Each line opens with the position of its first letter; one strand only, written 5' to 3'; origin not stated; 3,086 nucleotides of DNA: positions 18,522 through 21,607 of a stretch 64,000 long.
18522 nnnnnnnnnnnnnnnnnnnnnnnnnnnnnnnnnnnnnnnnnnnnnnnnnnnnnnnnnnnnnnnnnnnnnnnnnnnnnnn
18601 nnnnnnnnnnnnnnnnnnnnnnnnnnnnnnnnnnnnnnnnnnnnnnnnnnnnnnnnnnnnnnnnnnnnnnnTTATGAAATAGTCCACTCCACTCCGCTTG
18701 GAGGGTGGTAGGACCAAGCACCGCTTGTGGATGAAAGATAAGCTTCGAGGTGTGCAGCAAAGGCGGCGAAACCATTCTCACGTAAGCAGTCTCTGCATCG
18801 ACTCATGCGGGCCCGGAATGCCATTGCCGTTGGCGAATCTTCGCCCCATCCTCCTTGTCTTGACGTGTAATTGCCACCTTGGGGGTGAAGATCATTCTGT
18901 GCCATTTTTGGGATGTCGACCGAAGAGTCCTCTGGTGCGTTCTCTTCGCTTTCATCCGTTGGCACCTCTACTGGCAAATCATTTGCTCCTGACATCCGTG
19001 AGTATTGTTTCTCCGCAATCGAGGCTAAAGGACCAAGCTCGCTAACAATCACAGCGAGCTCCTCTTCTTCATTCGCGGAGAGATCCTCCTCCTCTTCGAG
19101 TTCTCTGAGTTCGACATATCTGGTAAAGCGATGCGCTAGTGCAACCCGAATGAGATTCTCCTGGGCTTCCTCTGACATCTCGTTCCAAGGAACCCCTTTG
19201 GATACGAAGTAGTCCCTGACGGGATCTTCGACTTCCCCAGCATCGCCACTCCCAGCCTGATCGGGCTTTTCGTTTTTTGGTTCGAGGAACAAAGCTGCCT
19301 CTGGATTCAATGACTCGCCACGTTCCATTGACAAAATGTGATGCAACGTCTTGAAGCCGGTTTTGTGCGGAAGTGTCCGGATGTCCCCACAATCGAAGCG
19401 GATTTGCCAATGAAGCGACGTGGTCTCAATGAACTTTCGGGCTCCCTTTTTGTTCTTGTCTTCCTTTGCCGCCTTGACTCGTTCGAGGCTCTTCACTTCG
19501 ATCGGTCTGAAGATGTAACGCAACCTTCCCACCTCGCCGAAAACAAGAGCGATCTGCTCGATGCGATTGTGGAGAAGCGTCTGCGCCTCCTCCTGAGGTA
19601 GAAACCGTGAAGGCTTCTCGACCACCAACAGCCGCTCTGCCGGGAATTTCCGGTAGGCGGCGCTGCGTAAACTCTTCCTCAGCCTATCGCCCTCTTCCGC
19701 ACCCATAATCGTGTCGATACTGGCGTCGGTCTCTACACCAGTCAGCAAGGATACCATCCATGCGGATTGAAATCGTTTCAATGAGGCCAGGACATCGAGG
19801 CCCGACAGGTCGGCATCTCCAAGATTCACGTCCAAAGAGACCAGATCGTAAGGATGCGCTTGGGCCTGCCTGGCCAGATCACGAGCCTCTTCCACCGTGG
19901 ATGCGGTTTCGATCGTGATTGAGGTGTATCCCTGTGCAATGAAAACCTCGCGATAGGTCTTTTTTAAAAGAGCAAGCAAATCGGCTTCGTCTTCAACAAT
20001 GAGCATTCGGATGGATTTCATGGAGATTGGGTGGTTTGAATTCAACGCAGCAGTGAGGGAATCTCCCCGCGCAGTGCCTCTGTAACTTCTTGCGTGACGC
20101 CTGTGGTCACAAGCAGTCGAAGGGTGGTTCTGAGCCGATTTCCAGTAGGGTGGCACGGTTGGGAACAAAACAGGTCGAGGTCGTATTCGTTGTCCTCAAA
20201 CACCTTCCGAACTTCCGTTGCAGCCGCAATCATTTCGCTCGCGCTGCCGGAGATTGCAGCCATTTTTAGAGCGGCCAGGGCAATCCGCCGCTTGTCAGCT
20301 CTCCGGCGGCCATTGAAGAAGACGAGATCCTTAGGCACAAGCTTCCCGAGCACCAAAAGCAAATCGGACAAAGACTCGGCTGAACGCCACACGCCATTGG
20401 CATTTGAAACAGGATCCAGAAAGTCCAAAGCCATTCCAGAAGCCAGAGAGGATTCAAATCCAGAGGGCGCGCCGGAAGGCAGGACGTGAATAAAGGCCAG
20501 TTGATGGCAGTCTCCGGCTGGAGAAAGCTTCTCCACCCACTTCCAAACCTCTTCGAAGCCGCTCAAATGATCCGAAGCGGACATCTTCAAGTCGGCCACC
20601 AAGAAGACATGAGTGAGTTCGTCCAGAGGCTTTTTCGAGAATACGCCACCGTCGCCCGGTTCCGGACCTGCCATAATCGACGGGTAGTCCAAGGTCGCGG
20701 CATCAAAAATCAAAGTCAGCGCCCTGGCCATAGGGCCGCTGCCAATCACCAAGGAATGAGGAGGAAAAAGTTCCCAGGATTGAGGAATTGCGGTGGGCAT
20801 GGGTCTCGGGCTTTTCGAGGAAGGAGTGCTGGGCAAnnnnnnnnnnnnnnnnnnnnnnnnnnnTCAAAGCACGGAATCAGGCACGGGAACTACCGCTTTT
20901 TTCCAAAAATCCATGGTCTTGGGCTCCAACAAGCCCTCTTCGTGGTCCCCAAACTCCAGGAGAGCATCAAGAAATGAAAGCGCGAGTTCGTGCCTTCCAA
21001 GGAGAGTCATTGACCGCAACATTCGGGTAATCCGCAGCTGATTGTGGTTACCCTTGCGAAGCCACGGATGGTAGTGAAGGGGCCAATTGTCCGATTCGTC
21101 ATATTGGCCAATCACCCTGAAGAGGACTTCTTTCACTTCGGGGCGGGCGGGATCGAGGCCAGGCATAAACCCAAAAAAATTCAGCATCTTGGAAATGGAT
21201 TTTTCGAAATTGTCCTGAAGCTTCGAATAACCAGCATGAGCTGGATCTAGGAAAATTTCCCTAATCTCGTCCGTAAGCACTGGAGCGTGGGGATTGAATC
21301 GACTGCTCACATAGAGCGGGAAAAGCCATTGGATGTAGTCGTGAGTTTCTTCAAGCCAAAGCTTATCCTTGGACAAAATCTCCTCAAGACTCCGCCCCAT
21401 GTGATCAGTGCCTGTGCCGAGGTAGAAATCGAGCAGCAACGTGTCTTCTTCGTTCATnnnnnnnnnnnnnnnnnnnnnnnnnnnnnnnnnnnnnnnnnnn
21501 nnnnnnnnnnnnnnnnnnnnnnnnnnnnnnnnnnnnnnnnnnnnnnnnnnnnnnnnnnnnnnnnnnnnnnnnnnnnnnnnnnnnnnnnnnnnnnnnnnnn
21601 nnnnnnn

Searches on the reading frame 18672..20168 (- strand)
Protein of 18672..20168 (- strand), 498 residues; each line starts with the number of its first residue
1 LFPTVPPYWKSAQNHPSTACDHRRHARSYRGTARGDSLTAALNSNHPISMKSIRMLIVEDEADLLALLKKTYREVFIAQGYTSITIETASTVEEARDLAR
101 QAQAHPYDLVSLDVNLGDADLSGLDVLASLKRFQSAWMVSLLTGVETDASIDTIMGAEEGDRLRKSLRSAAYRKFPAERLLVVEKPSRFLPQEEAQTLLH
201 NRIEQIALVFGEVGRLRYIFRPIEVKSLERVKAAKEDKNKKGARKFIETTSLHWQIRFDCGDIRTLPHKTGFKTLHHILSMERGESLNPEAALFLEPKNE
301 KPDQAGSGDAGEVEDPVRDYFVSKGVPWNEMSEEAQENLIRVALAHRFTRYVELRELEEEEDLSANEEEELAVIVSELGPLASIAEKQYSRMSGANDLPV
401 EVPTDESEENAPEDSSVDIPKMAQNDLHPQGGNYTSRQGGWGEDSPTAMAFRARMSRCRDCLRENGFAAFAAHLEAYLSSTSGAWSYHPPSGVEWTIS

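Call 11: search_protein_families(library=ncbifam, proteins=[window:18672-20168:-], max_evalue=0.01)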
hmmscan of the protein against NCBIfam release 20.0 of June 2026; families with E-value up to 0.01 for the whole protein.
window:18672-20168:- (498 aa): 13 families
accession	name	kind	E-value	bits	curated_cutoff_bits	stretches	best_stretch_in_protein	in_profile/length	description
NF008034.0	PRK10766.1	equivalog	2e-05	24.2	275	1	54-160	4-95/231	two-component system response regulator TorR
NF051870.1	NAssimRespRegNtrX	equivalog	0.00013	20.9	600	1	55-156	4-92/452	nitrogen assimilation response regulator NtrX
NF008378.0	PRK11173.1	equivalog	0.0002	20.8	334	1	50-160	1-96/238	two-component system response regulator ArcA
NF008296.0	PRK11083.1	equivalog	0.00027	20.4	273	1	51-160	2-96/228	two-component system response regulator CreB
NF007928.2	PRK10643.1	equivalog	0.0011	18.7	330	1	54-160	2-94/216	two-component system response regulator PmrA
NF052313.1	T9SS_RR_PorX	equivalog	0.0015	17.4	300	1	55-165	3-101/513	T9SS response regulator signal transducer PorX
NF053854.1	RespRegPhoBBctds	equivalog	0.002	17.5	270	1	55-158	1-91/225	two-component system response regulator PhoB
NF041734.1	resp_reg_RppA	equivalog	0.0037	16.6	250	1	53-160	1-96/229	two-component system response regulator RppA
TIGR01387.1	cztR_silR_copR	subfamily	0.0039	16.9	279.2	1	76-160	13-92/218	heavy metal response regulator transcription factor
NF007708.0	PRK10403.1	equivalog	0.0042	16.6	343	1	52-157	6-101/215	nitrate/nitrite response regulator protein NarP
NF007005.1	PRK09468.1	equivalog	0.0048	16.3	331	1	53-160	4-97/237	osmolarity response regulator transcription factor OmpR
NF033791.1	ActR_PrrA_rreg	equivalog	0.006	16.6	250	0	55-147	4-84/173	ActR/PrrA/RegA family redox response regulator transcription factor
NF012023.0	PRK15479.1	equivalog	0.006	16.1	337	0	53-145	1-81/224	transcriptional regulator TctD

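Call 26: search_protein_families(library=pfam, proteins=[window:18672-20168:-], max_evalue=0.01)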
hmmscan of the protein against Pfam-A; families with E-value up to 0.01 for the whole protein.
window:18672-20168:- (498 aa): 1 family
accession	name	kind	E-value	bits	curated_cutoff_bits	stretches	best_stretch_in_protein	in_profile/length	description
PF00072.30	Response_reg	-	2.2e-08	34.7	30.2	1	56-168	2-102/111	Response regulator receiver domain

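Call 55: search_protein_families(library=padloc, proteins=[window:18672-20021:-], max_evalue=0.1)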
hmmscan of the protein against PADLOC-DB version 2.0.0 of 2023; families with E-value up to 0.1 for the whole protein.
window:18672-20021:- (449 aa): 1 family
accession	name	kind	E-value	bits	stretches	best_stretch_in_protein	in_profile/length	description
PDLC04725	PDC-M60B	-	0.011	13.5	1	1-72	1-64/158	-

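Call 74: search_solved_structures(query=window:18672-20021:-, max_evalue=1)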
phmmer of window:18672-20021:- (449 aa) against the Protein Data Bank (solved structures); distinct sequences matched with E-value up to 1: 8.
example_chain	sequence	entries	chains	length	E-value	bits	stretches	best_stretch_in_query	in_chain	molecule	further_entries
2qsj_A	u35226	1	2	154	0.00046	22.5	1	28-102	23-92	DNA-binding response regulator, LuxR family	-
2lpm_A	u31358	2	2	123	0.016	17.5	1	3-79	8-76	Two-component response regulator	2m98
3a0r_B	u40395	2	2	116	0.027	16.7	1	5-96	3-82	Response regulator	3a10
3a0u_A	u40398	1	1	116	0.029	16.6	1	5-96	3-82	Response regulator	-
4qpj_C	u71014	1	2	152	0.11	14.7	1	3-96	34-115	Cell cycle response regulator CtrA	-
8gc6_A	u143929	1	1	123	0.2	13.9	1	41-99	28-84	Response regulator protein CarR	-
2hr3_A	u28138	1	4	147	0.29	13.3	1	46-129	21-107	Probable transcriptional regulator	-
3w9s_A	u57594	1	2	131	0.4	12.9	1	5-111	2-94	OmpR family response regulator in two-component regulatory system with BasS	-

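Call 90: find_homologous_proteins(query=window:18672-20021:-)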
Query window:18672-20021:- (449 aa): 188 proteins with E <= 0.001 among 8000 candidates; the best 120 are listed.
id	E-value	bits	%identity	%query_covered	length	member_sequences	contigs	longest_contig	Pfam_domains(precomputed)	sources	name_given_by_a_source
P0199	4.7e-222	756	78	100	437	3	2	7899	PF00072.31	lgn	-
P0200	2.3e-173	595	62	100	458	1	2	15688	PF00072.31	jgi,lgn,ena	-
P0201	5.1e-168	578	60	100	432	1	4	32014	PF00072.31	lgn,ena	-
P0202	4.8e-167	574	61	100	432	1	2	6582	PF00072.31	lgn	-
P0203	2.6e-153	529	60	99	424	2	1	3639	PF00072.31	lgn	-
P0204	8.9e-153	527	60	100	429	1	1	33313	PF00072.31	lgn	-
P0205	3.0e-151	522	58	100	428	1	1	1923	PF00072.31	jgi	jgi:CheY-like chemotaxis protein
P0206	6.6e-151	521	56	100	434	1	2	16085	PF00072.31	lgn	-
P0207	1.3e-149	517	56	100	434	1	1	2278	PF00072.31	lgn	-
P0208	5.7e-149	515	57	100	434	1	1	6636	PF00072.31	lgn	-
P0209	1.3e-148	514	58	100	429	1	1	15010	PF00072.31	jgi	jgi:ActR/RegA family two-component response regulator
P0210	1.5e-147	510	58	99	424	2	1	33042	PF00072.31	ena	-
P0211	1.5e-147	510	57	100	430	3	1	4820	PF00072.31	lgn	-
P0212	2.1e-147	510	56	100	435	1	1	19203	PF00072.31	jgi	jgi:DNA-binding NarL/FixJ family response regulator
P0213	3.2e-147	509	55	100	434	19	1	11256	PF00072.31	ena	-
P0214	4.1e-147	509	58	98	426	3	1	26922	PF00072.31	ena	-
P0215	4.9e-147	508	57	100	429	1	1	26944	PF00072.31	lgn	-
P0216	9.7e-147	507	57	100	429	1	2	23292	PF00072.31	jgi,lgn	jgi:CheY-like chemotaxis protein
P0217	1.8e-146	507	56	100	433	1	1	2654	PF00072.31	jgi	jgi:CheY-like chemotaxis protein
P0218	2.1e-146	506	58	100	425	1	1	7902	PF00072.31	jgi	jgi:CheY-like chemotaxis protein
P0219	2.9e-146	506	56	100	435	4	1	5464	PF00072.31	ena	-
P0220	4.6e-146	505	55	100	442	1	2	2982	PF00072.31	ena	-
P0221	6.9e-146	505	57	100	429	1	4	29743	PF00072.31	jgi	jgi:hypothetical protein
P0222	9.1e-146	504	55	100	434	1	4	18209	PF00072.31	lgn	-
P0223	1.5e-145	504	57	100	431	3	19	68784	PF00072.31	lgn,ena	-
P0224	2.0e-145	503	57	98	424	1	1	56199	PF00072.31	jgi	jgi:ActR/RegA family two-component response regulator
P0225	2.1e-145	503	56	100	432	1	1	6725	PF00072.31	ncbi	-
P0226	3.1e-145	503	55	100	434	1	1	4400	PF00072.31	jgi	jgi:CheY-like chemotaxis protein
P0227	3.1e-145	503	57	98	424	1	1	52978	PF00072.31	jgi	jgi:CheY-like chemotaxis protein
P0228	4.0e-145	502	57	100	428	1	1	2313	PF00072.31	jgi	jgi:CheY-like chemotaxis protein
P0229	4.7e-145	502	56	100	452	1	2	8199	PF00072.31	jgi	jgi:CheY-like chemotaxis protein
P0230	5.1e-145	502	57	99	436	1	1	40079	PF00072.31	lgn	-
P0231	5.6e-145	502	57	100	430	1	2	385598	PF00072.31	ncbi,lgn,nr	ncbi:MAG: hypothetical protein IH623_10230 [Verrucomicrobia bacterium]|nr:hypothetical protein [Verr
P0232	6.9e-145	501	56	100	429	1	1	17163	PF00072.31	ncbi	ncbi:MAG: response regulator [Verrucomicrobiota bacterium]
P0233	9.2e-145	501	56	100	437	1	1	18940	PF00072.31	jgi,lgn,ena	-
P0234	1.0e-144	501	56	100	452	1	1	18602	PF00072.31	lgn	-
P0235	1.5e-144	500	56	99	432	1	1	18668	PF00072.31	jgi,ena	-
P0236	1.7e-144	500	56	100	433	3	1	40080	PF00072.31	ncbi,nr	ncbi:MAG TPA: response regulator [Verrucomicrobiota bacterium]|nr:response regulator [Verrucomicrobi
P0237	2.0e-144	500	56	100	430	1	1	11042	PF00072.31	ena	-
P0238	3.2e-144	499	56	100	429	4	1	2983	PF00072.31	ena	-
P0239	2.1e-143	497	56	100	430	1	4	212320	PF00072.31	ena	-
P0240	2.3e-143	496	56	100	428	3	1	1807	PF00072.31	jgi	-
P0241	2.4e-143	496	57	100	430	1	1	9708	PF00072.31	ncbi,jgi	jgi:CheY-like chemotaxis protein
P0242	8.1e-143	495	56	100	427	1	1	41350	PF00072.31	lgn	-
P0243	9.9e-143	494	56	100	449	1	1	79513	PF00072.31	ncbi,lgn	-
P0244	1.2e-142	494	57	100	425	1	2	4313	PF00072.31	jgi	jgi:CheY-like chemotaxis protein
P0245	1.3e-142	494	56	100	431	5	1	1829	PF00072.31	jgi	-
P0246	2.3e-142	493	54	100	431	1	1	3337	PF00072.31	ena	-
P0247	3.2e-142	493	57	100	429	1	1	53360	PF00072.31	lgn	-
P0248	4.3e-142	492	55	100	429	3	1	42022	PF00072.31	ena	-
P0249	6.4e-142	492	54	100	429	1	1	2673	PF00072.31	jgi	jgi:CheY-like chemotaxis protein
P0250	9.6e-142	491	55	100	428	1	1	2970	PF00072.31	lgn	-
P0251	1.5e-141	490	54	100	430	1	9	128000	PF00072.31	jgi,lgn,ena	jgi:CheY-like chemotaxis protein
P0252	1.5e-141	490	56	100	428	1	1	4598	PF00072.31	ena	-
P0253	1.6e-141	490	54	100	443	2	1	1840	PF00072.31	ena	-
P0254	1.6e-141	490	55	100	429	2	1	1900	PF00072.31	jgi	jgi:CheY-like chemotaxis protein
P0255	1.7e-141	490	56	100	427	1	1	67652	PF00072.31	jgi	-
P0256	1.8e-141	490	55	100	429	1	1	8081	PF00072.31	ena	-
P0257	2.3e-141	490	57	99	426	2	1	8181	PF00072.31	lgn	-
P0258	3.2e-141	489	57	100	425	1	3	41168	PF00072.31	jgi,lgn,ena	-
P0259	3.6e-141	489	55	100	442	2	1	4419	PF00072.31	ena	-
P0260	5.1e-141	489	55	100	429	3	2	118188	PF00072.31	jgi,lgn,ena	jgi:CheY-like chemotaxis protein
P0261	5.4e-141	489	56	100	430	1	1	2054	PF00072.31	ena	-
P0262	6.3e-141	488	55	100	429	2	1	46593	PF00072.31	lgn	-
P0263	6.7e-141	488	57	100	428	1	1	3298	PF00072.31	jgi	-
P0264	1.2e-140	487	55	100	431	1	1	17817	PF00072.31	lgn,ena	-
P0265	1.4e-140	487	55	100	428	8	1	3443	PF00072.31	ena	-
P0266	1.6e-140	487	57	100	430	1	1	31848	PF00072.31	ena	-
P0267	2.3e-140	486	55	100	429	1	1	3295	PF00072.31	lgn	-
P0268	2.6e-140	486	57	100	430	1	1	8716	PF00072.31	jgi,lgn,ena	-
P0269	2.7e-140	486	55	100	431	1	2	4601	PF00072.31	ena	-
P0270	3.3e-140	486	55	100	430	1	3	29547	PF00072.31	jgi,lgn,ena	-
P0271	3.4e-140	486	56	100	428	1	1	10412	PF00072.31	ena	-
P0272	3.5e-140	486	54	100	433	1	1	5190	PF00072.31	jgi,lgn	jgi:DNA-binding NarL/FixJ family response regulator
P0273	3.8e-140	486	54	100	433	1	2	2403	PF00072.31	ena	-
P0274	5.1e-140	485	54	100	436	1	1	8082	PF00072.31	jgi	-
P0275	6.1e-140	485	55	100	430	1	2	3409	PF00072.31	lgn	-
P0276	7.2e-140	485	55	100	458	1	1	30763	PF00072.31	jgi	jgi:CheY-like chemotaxis protein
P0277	1.0e-139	484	56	100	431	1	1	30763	PF00072.31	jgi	jgi:ActR/RegA family two-component response regulator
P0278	1.1e-139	484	56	98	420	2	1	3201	PF00072.31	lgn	-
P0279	1.5e-139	484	55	100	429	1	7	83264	PF00072.31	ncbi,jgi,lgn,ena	jgi:CheY-like chemotaxis protein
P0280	1.6e-139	484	55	100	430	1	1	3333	PF00072.31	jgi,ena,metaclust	metaclust:\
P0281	1.9e-139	483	56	100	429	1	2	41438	PF00072.31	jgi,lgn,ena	jgi:ActR/RegA family two-component response regulator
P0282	2.9e-139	483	53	100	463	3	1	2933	PF00072.31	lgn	-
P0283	3.3e-139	483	53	100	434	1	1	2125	PF00072.31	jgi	jgi:CheY-like chemotaxis protein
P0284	3.3e-139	483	56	98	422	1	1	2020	PF00072.31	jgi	jgi:DNA-binding NarL/FixJ family response regulator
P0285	4.3e-139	482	52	99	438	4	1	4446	PF00072.31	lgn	-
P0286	8.2e-139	481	54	98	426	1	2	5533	PF00072.31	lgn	-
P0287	1.0e-138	481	54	100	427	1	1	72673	PF00072.31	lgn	-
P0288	2.2e-138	480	55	100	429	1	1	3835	PF00072.31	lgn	-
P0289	2.5e-138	480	53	100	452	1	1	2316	PF00072.31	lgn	-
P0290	3.9e-138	479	56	100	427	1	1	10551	PF00072.31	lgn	-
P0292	1.2e-137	477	55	100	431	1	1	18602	PF00072.31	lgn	-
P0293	1.4e-137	477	55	100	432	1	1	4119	PF00072.31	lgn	-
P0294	1.7e-137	477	55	100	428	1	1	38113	PF00072.31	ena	-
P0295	2.4e-137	477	55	100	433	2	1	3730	PF00072.31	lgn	-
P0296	2.7e-137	476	55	100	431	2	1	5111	PF00072.31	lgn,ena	-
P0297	3.8e-137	476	53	100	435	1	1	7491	PF00072.31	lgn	-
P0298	7.1e-137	475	55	100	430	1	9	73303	PF00072.31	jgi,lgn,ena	jgi:CheY-like chemotaxis protein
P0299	7.6e-137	475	54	100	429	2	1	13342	PF00072.31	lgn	-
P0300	1.3e-136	474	54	99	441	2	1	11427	PF00072.31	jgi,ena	-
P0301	1.5e-136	474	54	100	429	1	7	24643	PF00072.31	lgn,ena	-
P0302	2.4e-136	473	54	100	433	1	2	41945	PF00072.31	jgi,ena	jgi:CheY-like chemotaxis protein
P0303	2.5e-136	473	54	100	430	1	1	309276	PF00072.31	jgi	jgi:CheY-like chemotaxis protein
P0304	4.0e-136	473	54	100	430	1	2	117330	PF00072.31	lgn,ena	-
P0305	4.7e-136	472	52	100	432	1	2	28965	PF00072.31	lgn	-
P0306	5.0e-136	472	53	100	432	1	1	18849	PF00072.31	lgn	-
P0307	1.9e-135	470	55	100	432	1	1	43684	PF00072.31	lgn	-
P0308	1.9e-135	470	54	100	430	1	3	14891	PF00072.31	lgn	-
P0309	2.0e-135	470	51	100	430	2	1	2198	PF00072.31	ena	-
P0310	2.1e-135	470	53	100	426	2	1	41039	PF00072.31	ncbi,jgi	jgi:CheY-like chemotaxis protein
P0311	2.5e-135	470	54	100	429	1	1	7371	PF00072.31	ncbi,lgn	-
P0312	4.1e-135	469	54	100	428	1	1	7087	PF00072.31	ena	-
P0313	4.4e-135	469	53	100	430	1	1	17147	PF00072.31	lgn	-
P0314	1.4e-134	467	54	100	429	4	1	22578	PF00072.31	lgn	-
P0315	1.5e-134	467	54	100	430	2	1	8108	PF00072.31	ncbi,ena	-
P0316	2.3e-134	467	52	100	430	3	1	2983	PF00072.31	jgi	jgi:ActR/RegA family two-component response regulator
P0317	2.7e-134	466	52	100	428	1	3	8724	PF00072.31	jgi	jgi:CheY-like chemotaxis protein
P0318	5.1e-134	466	52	100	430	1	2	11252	PF00072.31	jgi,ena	jgi:CheY-like chemotaxis protein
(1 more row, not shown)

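Call 92: search_solved_structures(query=A4, max_evalue=1)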
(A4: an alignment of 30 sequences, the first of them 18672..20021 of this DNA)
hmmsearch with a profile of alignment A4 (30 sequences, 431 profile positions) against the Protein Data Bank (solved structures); distinct sequences matched with E-value up to 1: 34.
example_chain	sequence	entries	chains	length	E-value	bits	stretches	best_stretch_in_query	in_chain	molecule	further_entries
2qsj_A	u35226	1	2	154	0.00012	24.4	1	6-102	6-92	DNA-binding response regulator, LuxR family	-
4q7e_A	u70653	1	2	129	0.0021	20.3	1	5-76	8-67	Response regulator of a two component regulatory system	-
3a0r_B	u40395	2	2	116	0.0035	19.6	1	5-94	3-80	Response regulator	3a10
3a0u_A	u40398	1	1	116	0.0035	19.6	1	5-94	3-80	Response regulator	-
1mvo_A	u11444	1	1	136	0.0064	18.7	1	5-111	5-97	PhoP response regulator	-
1a2o_A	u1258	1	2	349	0.014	17.6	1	1-103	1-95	CHEB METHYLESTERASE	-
8gc6_A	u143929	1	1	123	0.056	15.6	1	4-80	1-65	Response regulator protein CarR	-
6is3_C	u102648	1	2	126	0.057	15.6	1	5-92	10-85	Response regulator ArlR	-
6is1_A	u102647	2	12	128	0.06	15.5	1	5-92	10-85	Response regulator ArlR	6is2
4lzl_A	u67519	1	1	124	0.07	15.3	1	30-93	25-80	Response regulator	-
3w9s_A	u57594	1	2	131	0.085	15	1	5-97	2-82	OmpR family response regulator in two-component regulatory system with BasS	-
6ymz_A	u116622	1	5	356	0.11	14.7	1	1-103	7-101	Protein-glutamate methylesterase/protein-glutamine glutaminase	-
9xzo_A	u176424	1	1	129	0.12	14.5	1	5-81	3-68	De novo protein M1X0B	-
5u8k_A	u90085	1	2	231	0.25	13.5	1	32-93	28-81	Response regulator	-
5vfa_A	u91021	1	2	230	0.25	13.5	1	32-93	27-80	Response regulator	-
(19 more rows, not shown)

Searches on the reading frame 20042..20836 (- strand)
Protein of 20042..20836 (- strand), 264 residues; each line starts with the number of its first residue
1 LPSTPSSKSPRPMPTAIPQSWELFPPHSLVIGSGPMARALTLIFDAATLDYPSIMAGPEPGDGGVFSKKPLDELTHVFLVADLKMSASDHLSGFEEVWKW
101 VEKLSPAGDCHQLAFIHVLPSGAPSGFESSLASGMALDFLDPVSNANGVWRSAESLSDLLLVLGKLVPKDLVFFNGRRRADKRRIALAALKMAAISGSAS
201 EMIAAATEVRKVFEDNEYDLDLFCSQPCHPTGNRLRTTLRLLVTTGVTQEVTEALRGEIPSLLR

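Call 11: search_protein_families(library=ncbifam, proteins=[window:20042-20836:-], max_evalue=0.01)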
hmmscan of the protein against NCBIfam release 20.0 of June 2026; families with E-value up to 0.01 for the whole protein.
window:20042-20836:- (264 aa): 0 families

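Call 26: search_protein_families(library=pfam, proteins=[window:20042-20836:-], max_evalue=0.01)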
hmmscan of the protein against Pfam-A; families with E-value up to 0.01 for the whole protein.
window:20042-20836:- (264 aa): 0 families

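Call 55: search_protein_families(library=padloc, proteins=[window:20042-20800:-], max_evalue=0.1)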
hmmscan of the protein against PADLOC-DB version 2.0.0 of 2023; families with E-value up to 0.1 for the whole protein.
window:20042-20800:- (252 aa): 0 families

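Call 105: search_solved_structures(query=A5, max_evalue=10)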
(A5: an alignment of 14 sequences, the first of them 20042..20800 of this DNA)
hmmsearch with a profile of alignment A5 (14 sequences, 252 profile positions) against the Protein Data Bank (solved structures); distinct sequences matched with E-value up to 10: 7.
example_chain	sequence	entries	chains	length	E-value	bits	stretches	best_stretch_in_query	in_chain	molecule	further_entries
6c6n_A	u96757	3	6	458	1.3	11.7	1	11-34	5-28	Squalene monooxygenase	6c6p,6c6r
1ayy_A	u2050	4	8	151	1.3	11.7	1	4-48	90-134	GLYCOSYLASPARAGINASE | Glycosylasparaginase alpha chain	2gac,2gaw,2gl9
2e71_A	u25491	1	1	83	1.3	11.7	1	130-179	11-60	Transcription elongation regulator 1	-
9uan_B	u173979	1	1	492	1.6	11.4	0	33-86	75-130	miniGq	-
4r4y_A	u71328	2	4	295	1.7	11.4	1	4-54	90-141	N(4)-(Beta-N-acetylglucosaminyl)-L-asparaginase | Glycosylasparaginase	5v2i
9gaf_A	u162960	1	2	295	1.7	11.3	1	4-54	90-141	PROTEIN (GLYCOSYLASPARAGINASE)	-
1p4k_A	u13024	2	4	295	1.7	11.3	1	4-54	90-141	N(4)-(Beta-N-acetylglucosaminyl)-L-asparaginase | N(4)-(Beta-N-acetylglucosaminyl)-L-asparaginase precursor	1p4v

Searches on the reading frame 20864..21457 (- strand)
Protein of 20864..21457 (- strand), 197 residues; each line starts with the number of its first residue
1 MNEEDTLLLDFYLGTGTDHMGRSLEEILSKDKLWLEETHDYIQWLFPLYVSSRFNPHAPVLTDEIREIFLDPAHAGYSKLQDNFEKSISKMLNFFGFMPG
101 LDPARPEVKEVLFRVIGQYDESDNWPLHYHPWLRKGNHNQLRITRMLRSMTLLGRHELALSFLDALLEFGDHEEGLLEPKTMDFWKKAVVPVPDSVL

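Call 5: search_protein_families(library=pfam, proteins=[window:20864-21457:-], max_evalue=0.1)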
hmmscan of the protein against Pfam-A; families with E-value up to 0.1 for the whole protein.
window:20864-21457:- (197 aa): 1 family
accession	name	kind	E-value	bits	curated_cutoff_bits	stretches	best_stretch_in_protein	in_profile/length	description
PF04664.18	OGFr_N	-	9.1e-14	51.9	22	1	4-168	4-153/208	Opioid growth factor receptor (OGFr) conserved region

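Call 6: search_protein_families(library=padloc, proteins=[window:20864-21457:-], max_evalue=0.1)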
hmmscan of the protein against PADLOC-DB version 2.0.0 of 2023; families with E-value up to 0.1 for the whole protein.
window:20864-21457:- (197 aa): 0 families

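Call 11: search_protein_families(library=ncbifam, proteins=[window:20864-21457:-], max_evalue=0.01)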
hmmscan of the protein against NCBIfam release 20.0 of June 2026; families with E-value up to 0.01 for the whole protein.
window:20864-21457:- (197 aa): 0 families
